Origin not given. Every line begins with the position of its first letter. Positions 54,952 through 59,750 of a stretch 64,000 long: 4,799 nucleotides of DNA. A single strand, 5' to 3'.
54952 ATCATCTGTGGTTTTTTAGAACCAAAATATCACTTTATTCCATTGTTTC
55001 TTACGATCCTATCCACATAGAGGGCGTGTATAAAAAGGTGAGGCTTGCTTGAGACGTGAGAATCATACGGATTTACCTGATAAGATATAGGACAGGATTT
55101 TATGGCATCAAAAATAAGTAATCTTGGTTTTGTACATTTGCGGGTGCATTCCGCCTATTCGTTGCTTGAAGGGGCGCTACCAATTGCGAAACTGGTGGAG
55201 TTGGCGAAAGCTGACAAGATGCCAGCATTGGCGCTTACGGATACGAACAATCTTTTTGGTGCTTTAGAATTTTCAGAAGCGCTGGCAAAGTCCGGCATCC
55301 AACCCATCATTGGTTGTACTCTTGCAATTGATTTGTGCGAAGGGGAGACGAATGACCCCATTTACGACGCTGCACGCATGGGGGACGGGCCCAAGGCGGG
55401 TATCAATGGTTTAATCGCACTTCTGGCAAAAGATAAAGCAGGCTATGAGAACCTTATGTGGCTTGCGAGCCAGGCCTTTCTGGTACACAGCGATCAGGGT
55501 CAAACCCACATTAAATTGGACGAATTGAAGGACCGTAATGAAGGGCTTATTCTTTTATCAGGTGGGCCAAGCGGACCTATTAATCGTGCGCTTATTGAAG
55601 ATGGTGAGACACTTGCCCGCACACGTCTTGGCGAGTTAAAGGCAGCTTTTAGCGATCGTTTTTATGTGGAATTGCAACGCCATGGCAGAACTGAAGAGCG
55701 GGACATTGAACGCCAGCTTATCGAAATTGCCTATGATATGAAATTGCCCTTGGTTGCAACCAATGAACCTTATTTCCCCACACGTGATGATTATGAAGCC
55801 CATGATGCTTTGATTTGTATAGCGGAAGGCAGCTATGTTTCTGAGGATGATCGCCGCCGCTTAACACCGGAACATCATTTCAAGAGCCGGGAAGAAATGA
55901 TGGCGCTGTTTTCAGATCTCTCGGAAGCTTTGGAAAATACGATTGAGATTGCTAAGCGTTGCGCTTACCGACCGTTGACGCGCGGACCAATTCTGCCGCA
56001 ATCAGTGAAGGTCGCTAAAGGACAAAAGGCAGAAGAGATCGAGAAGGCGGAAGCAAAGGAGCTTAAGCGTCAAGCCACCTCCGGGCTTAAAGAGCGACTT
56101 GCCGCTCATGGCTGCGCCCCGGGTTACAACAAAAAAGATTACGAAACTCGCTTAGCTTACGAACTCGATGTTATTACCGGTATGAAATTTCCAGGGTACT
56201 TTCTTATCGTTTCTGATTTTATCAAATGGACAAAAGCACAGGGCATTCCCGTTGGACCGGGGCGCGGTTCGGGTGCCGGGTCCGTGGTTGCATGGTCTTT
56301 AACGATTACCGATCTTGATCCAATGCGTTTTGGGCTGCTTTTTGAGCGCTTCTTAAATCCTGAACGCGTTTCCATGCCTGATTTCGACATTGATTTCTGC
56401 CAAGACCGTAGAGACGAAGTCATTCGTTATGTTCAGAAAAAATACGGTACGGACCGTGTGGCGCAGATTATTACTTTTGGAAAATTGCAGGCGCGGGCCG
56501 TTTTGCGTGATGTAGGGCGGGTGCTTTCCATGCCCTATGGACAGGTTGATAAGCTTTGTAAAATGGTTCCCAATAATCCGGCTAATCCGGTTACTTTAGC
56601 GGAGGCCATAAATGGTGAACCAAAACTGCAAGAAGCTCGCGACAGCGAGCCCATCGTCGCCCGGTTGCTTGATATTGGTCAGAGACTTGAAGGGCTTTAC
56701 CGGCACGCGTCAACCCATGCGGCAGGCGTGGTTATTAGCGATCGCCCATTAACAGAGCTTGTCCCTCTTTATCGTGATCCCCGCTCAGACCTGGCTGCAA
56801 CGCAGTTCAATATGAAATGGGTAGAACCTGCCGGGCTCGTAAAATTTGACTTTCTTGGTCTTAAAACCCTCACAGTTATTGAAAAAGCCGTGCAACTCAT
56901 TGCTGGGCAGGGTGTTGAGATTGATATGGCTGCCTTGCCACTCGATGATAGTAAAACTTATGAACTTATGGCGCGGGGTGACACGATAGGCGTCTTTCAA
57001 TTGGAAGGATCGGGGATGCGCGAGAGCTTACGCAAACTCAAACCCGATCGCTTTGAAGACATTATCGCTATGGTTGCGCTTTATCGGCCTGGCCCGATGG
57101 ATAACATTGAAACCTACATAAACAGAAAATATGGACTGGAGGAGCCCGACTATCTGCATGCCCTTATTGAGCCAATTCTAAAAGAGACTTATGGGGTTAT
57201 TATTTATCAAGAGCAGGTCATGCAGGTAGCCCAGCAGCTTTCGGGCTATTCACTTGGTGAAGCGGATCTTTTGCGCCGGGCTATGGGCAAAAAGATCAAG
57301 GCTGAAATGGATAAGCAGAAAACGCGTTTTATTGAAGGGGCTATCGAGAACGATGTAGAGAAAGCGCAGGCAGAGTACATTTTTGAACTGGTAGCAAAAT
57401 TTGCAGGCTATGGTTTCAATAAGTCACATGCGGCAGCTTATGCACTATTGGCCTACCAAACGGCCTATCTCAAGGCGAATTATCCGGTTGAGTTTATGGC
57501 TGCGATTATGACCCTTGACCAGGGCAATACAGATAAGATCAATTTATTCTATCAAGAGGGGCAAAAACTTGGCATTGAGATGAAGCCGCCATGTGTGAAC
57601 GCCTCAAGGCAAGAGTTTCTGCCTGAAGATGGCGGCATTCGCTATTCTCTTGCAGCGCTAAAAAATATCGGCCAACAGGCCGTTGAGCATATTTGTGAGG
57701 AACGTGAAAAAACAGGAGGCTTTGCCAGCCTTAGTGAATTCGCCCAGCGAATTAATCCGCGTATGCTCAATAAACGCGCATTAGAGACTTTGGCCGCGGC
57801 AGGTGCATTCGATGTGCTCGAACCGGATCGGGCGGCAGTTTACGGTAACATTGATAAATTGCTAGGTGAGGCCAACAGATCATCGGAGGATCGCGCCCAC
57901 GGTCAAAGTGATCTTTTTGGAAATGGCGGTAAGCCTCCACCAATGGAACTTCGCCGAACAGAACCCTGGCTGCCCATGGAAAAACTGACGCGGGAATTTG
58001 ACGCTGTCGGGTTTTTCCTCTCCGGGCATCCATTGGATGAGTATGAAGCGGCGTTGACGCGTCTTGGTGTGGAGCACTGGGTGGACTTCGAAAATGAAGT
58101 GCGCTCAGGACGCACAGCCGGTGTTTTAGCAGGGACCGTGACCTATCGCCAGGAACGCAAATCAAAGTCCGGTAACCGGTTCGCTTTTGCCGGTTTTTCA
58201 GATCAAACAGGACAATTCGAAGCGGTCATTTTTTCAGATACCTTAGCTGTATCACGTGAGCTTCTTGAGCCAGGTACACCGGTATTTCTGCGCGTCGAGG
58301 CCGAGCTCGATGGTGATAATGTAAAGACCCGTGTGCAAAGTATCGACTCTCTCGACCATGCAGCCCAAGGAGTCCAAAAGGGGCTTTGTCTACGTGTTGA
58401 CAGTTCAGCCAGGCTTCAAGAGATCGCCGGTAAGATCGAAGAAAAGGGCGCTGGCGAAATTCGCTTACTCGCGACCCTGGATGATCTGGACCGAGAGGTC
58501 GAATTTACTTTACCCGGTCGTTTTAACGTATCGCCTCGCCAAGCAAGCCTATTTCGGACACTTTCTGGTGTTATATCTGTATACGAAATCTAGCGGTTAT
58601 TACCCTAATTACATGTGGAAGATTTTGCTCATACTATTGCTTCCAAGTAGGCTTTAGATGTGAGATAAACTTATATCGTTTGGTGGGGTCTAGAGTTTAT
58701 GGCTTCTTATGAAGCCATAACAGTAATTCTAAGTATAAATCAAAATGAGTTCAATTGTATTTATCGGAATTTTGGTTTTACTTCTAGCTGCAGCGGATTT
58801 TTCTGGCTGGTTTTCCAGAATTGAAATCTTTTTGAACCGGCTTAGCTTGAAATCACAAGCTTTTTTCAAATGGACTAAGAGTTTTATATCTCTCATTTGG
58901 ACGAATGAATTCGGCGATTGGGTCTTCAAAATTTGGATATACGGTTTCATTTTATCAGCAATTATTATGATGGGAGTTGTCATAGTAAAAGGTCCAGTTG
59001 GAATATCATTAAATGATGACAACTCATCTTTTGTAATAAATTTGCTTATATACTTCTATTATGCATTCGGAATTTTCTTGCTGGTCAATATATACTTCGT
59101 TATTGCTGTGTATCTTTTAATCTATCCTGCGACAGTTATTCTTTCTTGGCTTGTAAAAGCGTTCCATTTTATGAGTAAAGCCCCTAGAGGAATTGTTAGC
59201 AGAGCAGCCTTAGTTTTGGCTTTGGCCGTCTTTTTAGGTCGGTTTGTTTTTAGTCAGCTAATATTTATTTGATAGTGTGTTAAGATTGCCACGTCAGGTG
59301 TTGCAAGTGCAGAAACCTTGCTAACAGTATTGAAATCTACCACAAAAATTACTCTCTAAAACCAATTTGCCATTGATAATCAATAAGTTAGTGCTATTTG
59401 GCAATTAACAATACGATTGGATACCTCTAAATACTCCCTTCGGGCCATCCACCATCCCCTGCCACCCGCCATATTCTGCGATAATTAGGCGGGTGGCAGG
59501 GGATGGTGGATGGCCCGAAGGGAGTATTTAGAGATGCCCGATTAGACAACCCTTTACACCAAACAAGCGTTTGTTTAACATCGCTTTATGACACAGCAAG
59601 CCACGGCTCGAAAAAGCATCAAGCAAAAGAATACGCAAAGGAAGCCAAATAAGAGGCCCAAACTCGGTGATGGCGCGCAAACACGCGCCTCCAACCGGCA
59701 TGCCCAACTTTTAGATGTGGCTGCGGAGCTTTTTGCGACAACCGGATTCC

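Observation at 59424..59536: Family of long perfect-palindrome repeat elements, three copies in 64 kb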

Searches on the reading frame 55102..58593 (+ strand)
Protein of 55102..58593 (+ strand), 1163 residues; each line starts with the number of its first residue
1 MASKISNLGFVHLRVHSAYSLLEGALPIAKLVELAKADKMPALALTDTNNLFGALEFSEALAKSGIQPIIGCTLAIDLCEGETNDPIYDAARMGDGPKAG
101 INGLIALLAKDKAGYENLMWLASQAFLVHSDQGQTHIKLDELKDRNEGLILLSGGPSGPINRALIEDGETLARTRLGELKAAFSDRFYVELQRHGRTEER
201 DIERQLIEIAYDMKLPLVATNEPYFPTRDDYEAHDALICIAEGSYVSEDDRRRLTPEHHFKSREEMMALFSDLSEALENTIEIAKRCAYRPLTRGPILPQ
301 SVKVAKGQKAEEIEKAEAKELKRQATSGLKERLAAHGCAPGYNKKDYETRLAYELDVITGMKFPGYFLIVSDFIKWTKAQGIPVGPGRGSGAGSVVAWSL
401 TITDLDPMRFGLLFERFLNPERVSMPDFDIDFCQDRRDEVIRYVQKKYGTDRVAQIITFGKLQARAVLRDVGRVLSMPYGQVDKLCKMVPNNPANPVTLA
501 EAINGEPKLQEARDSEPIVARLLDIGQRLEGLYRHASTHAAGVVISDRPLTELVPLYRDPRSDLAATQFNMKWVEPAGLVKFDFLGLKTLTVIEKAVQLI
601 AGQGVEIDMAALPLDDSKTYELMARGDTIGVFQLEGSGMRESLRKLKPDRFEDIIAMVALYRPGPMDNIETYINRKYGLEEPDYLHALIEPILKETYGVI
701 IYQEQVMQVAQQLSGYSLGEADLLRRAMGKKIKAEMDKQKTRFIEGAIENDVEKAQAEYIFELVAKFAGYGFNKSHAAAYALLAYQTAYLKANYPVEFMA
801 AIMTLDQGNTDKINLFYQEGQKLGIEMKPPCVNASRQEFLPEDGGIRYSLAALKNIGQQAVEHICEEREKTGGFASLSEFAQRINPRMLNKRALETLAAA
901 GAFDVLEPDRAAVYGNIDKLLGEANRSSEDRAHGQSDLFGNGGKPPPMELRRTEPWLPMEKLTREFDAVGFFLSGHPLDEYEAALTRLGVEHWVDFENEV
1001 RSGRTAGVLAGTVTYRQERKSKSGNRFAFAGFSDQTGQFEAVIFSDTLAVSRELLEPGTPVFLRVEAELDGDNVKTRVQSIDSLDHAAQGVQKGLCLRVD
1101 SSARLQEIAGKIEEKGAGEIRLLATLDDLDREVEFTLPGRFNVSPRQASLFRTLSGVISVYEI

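Call 11: search_protein_families(library=ncbifam, proteins=[window:55102-58593:+])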
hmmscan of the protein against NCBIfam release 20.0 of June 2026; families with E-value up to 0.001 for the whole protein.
window:55102-58593:+ (1163 aa): 13 families
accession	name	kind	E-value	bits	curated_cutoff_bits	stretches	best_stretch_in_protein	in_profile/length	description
NF004226.0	PRK05673.1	equivalog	0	1471.4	1002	1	9-1149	5-1130/1146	DNA polymerase III subunit alpha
TIGR00594.1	polc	superfamily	0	1203.3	434.35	1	10-1044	1-1022/1022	DNA polymerase III subunit alpha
NF005298.0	PRK06826.1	equivalog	0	1116.6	1260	1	9-1114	4-1099/1151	DNA polymerase III subunit alpha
NF005617.0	PRK07374.1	equivalog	8.2e-282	938.1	1653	1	8-1086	1-1082/1170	DNA polymerase III subunit alpha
NF005377.0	PRK06920.1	equivalog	1.8e-273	910.2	1806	1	9-1087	2-1026/1108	DNA polymerase III subunit alpha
NF007079.0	PRK09532.1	equivalog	3.6e-202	673.9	1525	1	9-773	2-777/876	DNA polymerase III subunit alpha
NF005516.0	PRK07135.1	equivalog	1.3e-199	665.7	1084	2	342-921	248-819/974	DNA polymerase III DnaE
NF004225.0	PRK05672.1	subfamily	1.3e-186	622.8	939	1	9-1084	5-1032/1047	error-prone DNA polymerase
NF004550.0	PRK05898.1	equivalog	3.7e-182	608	1182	2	258-924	178-827/971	DNA polymerase III subunit alpha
NF005582.0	PRK07279.1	equivalog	1e-179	599.8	1279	1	10-1070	2-950/1033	DNA polymerase III subunit alpha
NF005616.0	PRK07373.1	equivalog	4.5e-65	219.9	646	1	768-1085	34-361/449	DNA polymerase III subunit alpha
NF001688.0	PRK00448.1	equivalog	4e-34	117.4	873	3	105-408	617-913/1445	PolC-type DNA polymerase III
TIGR01405.1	polC_Gram_pos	equivalog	4.9e-31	107.3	1043.45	2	105-408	383-678/1211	DNA polymerase III subunit alpha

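Call 20: find_related_loci(query=window:55102-58593:+, collection=genome_contigs, flank=10000)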
Query window:55102-58593:+ (1163 aa) in genome_contigs; peptide patterns used: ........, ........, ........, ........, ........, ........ (x = any residue, [..] = any of these).
600 stretches matched a pattern (row limit reached: there are more); 596 encode a relative of the query (tblastn E <= 1e-3); the best 80 are kept; 80 distinct loci.
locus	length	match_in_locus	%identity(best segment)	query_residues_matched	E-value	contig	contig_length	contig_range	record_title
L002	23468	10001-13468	66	9-1160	0e+0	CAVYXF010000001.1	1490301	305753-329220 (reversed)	MAG: uncultured Alphaproteobacteria bacterium isolate MFD04944.bin.1.93 genome assembly, contig: contig_14653, whole gen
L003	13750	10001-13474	61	10-1163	0e+0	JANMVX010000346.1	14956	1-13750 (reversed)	MAG: Hyphomicrobiaceae bacterium isolate OTE_88_metabat_455_sub OTE_88_k141_458370, whole genome shotgun sequence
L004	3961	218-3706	63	1-1162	0e+0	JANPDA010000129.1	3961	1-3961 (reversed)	MAG: Hyphomicrobiaceae bacterium isolate VAR_78_metabat_429 VAR_78_k141_1866442, whole genome shotgun sequence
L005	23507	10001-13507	59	3-1163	0e+0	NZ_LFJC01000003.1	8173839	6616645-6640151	Bradyrhizobium nitroreducens strain TSA1 Contig01, whole genome shotgun sequence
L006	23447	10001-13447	63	5-1160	0e+0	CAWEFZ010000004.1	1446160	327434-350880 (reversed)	MAG: uncultured Alphaproteobacteria bacterium isolate MFD01223.bin.1.133 genome assembly, contig: contig_165, whole geno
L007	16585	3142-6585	60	3-1160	0e+0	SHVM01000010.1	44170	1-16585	MAG: Pseudolabrys sp. isolate Baikal-deep-G38 BACOMB-40M-C226, whole genome shotgun sequence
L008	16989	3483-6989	59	3-1163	0e+0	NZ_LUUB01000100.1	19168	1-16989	Bradyrhizobium centrolobii strain BR 10245 contig69, whole genome shotgun sequence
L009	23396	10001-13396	62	10-1163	0e+0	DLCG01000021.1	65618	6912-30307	MAG TPA_asm: Rhodobiaceae bacterium UBA7804 UBA7804_contig_8067, whole genome shotgun sequence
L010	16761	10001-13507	59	3-1163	0e+0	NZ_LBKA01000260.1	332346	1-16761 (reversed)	Bradyrhizobium sp. CCBAU 11386 C977, whole genome shotgun sequence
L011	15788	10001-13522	59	1-1163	0e+0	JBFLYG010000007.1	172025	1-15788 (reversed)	MAG: Pseudomonadota bacterium isolate MAG079 MAG079_7, whole genome shotgun sequence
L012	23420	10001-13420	59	5-1163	0e+0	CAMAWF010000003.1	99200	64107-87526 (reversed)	MAG: Rhizobium sp. Q54 isolate MaH-09apr19-191 genome assembly, contig: MaH-09apr19-C283, whole genome shotgun sequence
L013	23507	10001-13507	59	3-1163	0e+0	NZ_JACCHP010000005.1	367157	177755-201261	Bradyrhizobium agreste strain CNPSo 4010 scaffold_4, whole genome shotgun sequence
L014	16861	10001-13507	59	3-1163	0e+0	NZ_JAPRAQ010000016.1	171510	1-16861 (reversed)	Bradyrhizobium sp. Arg816 NODE_16_length_171510_cov_43.083030, whole genome shotgun sequence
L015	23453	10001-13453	60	10-1160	0e+0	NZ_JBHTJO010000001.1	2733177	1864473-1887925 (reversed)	Methyloligella solikamskensis strain CCUG 61697 GCM70027495_1, whole genome shotgun sequence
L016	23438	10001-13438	60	3-1163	0e+0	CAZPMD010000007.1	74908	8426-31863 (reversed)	MAG TPA_asm: uncultured Hyphomicrobiales bacterium isolate binchicken_co191_214 genome assembly, contig: NODE_356_length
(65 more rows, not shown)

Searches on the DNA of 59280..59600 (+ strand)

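Call 28: search_dna_similar(query=window:59405-59555:+, collection=plasmids, mode=distant, max_evalue=10)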
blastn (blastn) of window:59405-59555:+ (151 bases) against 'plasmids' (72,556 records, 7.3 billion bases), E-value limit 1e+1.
Records with a match: 2; places in all: 4; records where one place covers at least 80% of the query: 0.
Best place of each record, by identity: 95-99% 2.
By first word of the organism name: Sulfitobacter 1; Shinella 1.
By predicted mobility (MOB-suite, as given by PLSDB): conjugative 1; non-mobilizable 1.
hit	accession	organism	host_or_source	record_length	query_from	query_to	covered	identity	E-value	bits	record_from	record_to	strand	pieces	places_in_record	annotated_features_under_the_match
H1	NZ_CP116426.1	Sulfitobacter faviae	Hexacorallia,culture,Cold water coral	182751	96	118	15%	95.7%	5e+0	38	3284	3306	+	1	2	YfcC family protein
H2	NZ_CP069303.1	Shinella sp. PSBB067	monoisolate,Minnesota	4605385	38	60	15%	95.7%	5e+0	38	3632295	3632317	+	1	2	none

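Call 57: search_rna_families(source=window, start=59280, end=59600, threshold=evalue, max_evalue=1)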
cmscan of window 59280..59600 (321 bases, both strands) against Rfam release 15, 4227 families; matches with E-value up to 1: 22.
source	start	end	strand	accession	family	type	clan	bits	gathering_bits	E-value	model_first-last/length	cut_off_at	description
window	59424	59534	+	RF04209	MIR7533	Gene; miRNA;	-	66.6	230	2.8e-13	1-249/249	no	MIR7533 microRNA precursor family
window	59430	59528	+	RF04096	mir-4433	Gene; miRNA;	-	58.9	77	9e-12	1-83/83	no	mir-4433 microRNA precursor family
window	59430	59528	-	RF04096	mir-4433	Gene; miRNA;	-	58.9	77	9.3e-12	1-83/83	no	mir-4433 microRNA precursor family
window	59438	59520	+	RF04132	mir-4436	Gene; miRNA;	-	50.4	74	3.4e-10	1-85/85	no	mir-4436 microRNA precursor family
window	59438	59520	-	RF04132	mir-4436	Gene; miRNA;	-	48.5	74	1.2e-09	1-85/85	no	mir-4436 microRNA precursor family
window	59438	59522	+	RF01015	mir-885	Gene; miRNA;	-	45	66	7.7e-09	1-74/74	no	mir-885 microRNA precursor family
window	59436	59520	-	RF01015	mir-885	Gene; miRNA;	-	44.6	66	1e-08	1-74/74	no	mir-885 microRNA precursor family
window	59429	59529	-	RF03844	mir-3190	Gene; miRNA;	-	43.7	81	2.6e-06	1-77/77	no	mir-3190 microRNA precursor family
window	59429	59529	+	RF03844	mir-3190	Gene; miRNA;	-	43.7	81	2.6e-06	1-77/77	no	mir-3190 microRNA precursor family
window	59434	59524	+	RF03634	mir-3524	Gene; miRNA;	-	36.7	99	8.8e-07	1-84/84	no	mir-3524 microRNA precursor family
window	59423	59534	-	RF03448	mir-6131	Gene; miRNA;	-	36.3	66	5.1e-06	1-105/105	no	mir-6131 microRNA precursor family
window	59431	59531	-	RF04175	mir-1260b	Gene; miRNA;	-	35.4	81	1.5e-05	1-108/108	no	mir-1260b microRNA precursor family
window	59427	59527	+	RF04175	mir-1260b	Gene; miRNA;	-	35.1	81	1.8e-05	1-108/108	no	mir-1260b microRNA precursor family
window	59445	59513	-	RF03634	mir-3524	Gene; miRNA;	-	28.6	99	0.00023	1-84/84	no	mir-3524 microRNA precursor family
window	59431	59504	-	RF01089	PK-repBA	Cis-reg;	-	26.7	45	0.00048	2-83/124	no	Pseudoknot of the regulatory region of the repBA gene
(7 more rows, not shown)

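Call 64: search_dna_similar(query=window:59405-59555:+, collection=phages, mode=distant, max_evalue=10)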
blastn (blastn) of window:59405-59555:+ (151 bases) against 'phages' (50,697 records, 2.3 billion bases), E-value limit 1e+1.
Records with a match: 4; places in all: 8; records where one place covers at least 80% of the query: 0.
Best place of each record, by identity: >=99% 4.
By first word of the organism name: Erwinia 4.
By host as written in the record: Erwinia pyrifoliae 2; Erwinia amylovora TS3128 2.
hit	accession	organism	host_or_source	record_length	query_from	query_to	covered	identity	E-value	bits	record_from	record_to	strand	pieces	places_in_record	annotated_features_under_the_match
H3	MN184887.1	Erwinia phage pEp_SNUABM_01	Erwinia pyrifoliae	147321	89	107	13%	100.0%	6e+0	36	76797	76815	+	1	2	tRNA-Gln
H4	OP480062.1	Erwinia phage pEa_SNUABM_55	Erwinia amylovora TS3128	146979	89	107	13%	100.0%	6e+0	36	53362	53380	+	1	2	tRNA-Gln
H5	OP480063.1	Erwinia phage pEa_SNUABM_56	Erwinia amylovora TS3128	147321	89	107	13%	100.0%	6e+0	36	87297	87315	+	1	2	tRNA-Gln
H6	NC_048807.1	Erwinia phage pEp_SNUABM_01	Erwinia pyrifoliae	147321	89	107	13%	100.0%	6e+0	36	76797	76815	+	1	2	tRNA-Gln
